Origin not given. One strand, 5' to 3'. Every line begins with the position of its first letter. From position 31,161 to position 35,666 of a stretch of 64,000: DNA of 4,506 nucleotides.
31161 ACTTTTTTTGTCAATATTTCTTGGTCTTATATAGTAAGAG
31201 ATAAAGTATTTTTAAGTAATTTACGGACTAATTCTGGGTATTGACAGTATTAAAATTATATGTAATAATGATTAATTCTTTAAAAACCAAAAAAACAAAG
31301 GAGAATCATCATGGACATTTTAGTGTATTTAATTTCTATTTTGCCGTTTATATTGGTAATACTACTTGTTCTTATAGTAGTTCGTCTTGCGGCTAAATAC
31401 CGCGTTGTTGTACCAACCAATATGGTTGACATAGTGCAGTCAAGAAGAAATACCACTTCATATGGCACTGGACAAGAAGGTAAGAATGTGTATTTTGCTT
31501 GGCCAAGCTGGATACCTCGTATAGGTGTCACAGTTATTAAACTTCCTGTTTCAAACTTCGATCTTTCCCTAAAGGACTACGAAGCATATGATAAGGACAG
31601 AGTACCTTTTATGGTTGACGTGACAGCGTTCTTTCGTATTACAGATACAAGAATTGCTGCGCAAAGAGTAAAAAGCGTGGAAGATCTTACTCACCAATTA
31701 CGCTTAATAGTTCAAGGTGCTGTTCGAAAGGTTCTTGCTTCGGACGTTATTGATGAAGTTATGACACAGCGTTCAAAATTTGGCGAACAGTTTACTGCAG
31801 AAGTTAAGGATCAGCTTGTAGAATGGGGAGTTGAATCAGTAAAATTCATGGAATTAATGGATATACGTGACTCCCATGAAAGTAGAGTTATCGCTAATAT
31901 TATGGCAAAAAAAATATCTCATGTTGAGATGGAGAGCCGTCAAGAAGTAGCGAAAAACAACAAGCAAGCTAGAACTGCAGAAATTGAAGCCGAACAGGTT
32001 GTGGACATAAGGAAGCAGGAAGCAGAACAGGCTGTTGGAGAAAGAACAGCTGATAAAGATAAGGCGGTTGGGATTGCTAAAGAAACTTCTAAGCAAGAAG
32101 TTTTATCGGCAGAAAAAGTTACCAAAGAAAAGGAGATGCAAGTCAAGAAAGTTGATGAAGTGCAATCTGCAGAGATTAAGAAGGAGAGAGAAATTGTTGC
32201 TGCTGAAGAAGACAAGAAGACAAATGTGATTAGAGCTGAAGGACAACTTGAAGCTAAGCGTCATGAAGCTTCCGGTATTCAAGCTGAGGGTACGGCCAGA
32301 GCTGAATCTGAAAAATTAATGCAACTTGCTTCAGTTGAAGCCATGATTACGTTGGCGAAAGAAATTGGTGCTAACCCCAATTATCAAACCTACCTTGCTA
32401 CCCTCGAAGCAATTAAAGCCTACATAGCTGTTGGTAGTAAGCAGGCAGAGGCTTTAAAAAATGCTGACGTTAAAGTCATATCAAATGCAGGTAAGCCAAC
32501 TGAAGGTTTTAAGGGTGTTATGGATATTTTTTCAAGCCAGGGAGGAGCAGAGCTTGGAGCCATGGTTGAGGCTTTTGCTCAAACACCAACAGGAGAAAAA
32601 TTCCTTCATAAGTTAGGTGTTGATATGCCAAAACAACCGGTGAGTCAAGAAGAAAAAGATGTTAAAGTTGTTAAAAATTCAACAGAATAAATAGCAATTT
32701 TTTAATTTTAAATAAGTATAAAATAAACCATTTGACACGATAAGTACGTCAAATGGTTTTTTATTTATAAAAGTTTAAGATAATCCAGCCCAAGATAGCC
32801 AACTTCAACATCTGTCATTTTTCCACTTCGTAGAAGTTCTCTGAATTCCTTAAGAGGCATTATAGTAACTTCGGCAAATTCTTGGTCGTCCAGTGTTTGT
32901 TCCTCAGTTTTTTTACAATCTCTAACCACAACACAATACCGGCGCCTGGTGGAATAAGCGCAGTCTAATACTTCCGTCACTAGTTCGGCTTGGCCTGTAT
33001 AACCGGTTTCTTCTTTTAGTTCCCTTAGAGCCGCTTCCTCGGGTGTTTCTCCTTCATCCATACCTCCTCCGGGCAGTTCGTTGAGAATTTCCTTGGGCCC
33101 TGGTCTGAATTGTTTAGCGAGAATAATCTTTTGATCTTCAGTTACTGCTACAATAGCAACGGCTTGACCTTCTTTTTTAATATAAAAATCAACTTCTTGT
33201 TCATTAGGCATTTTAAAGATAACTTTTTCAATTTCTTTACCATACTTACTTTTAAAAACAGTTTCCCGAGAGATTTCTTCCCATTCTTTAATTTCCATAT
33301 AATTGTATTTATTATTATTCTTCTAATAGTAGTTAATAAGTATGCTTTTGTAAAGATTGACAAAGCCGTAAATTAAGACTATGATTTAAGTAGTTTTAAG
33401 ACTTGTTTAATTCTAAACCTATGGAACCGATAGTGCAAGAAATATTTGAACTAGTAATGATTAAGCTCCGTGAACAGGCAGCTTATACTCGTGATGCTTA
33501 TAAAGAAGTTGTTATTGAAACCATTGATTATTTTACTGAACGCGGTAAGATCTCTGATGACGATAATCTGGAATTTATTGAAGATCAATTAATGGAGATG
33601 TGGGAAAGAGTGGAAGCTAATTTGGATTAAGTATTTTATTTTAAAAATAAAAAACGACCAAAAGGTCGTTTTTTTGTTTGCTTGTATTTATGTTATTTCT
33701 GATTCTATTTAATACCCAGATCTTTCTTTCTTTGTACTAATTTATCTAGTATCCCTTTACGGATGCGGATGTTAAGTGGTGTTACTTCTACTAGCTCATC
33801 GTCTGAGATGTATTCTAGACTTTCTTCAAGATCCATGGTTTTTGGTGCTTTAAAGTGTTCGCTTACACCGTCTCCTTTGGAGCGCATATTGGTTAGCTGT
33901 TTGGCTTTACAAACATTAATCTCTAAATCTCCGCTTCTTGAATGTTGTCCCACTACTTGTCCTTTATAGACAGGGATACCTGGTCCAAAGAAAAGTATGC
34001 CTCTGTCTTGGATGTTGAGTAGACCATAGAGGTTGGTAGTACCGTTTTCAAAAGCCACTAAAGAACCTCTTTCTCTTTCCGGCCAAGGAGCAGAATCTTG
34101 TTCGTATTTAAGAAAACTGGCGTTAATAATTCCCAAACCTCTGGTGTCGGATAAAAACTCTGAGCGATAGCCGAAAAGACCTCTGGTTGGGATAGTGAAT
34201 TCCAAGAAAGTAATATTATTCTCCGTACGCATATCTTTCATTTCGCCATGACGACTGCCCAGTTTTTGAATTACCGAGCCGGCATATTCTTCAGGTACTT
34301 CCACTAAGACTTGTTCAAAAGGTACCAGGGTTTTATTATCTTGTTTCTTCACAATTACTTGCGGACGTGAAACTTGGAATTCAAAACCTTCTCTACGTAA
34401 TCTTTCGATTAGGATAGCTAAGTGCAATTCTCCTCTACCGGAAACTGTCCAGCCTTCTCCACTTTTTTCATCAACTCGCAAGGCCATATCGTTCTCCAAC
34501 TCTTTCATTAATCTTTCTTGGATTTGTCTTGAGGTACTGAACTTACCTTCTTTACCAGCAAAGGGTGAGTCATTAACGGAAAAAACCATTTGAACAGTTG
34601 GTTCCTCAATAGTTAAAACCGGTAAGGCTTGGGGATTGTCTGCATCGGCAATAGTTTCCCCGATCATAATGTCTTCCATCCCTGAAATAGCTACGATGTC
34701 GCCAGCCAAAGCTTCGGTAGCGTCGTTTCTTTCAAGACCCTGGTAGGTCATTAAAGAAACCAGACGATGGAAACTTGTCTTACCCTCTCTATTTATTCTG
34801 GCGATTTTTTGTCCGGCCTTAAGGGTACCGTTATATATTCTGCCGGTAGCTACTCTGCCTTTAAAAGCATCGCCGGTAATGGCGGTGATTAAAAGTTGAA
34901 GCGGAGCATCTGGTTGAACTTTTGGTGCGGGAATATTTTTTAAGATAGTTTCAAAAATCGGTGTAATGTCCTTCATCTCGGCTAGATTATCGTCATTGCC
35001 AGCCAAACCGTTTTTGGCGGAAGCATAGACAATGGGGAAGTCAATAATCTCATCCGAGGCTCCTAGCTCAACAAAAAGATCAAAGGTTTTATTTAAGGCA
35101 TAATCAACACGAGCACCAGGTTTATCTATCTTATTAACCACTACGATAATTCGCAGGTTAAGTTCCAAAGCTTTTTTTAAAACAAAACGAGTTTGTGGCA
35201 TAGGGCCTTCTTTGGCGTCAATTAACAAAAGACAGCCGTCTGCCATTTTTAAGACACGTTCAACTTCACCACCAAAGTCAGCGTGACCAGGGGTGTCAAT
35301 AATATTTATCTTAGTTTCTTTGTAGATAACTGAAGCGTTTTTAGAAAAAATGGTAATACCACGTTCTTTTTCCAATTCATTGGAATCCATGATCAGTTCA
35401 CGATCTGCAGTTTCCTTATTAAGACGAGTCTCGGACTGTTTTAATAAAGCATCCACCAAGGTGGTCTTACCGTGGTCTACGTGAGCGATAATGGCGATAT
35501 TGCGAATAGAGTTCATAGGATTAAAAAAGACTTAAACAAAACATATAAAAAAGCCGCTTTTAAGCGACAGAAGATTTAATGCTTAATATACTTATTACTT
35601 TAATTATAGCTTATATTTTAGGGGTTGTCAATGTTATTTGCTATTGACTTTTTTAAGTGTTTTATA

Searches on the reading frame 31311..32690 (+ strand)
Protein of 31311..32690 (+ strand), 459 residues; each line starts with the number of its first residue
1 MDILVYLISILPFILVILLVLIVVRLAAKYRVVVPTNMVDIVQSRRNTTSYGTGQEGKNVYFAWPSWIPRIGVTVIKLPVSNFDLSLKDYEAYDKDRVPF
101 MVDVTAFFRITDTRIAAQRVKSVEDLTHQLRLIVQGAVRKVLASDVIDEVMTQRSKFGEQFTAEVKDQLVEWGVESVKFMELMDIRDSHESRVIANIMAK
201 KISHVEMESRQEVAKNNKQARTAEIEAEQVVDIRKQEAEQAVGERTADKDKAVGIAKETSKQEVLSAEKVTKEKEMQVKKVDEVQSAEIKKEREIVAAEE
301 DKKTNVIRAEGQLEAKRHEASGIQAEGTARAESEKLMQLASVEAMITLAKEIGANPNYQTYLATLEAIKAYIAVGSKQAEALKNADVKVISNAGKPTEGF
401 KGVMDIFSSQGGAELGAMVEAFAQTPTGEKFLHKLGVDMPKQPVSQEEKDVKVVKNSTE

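Call 68: search_protein_families(library=pfam, proteins=[window:31311-32690:+], max_evalue=0.001)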
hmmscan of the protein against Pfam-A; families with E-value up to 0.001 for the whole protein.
window:31311-32690:+ (459 aa): 1 family
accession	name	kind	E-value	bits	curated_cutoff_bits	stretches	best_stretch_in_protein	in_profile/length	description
PF01145.31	Band_7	-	3e-16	60.4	23.6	1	54-217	24-175/176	SPFH domain / Band 7 family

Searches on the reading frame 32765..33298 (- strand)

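Call 68: search_protein_families(library=pfam, proteins=[window:32765-33298:-], max_evalue=0.001)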
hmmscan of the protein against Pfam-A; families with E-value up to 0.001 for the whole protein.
window:32765-33298:- (177 aa): 1 family
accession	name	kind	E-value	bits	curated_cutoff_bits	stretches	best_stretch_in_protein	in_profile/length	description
PF00293.34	NUDIX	-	7.9e-22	78.1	21.1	1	45-154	4-121/134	NUDIX domain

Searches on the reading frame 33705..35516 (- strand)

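Call 68: search_protein_families(library=pfam, proteins=[window:33705-35516:-], max_evalue=0.001)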
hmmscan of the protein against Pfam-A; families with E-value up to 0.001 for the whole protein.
window:33705-35516:- (603 aa): 7 families
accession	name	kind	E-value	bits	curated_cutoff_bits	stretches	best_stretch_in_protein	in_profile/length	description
PF00009.33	GTP_EFTU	-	6.5e-55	186.1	26.5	1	3-196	2-187/188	Elongation factor Tu GTP binding domain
PF21018.2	BipA_C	-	8.7e-41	138.6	23.8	1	483-591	1-109/110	TypA/BipA C-terminal domain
PF00679.30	EFG_C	-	1.8e-19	70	27.9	1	399-473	5-80/89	Elongation factor G C-terminus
PF03144.31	GTP_EFTU_D2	-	3.6e-14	53.4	30.3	1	220-290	1-73/73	Elongation factor Tu domain 2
PF22042.2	EF-G_D2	-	5.5e-11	42.9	27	1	210-290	6-82/84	Elongation factor G domain 2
PF01926.29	MMR_HSR1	-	2.8e-07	31.1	21.9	1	7-129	2-113/113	50S ribosome-binding GTPase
PF14492.12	EFG_III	-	5.6e-06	26.8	27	1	329-382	18-73/75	Elongation Factor G, domain III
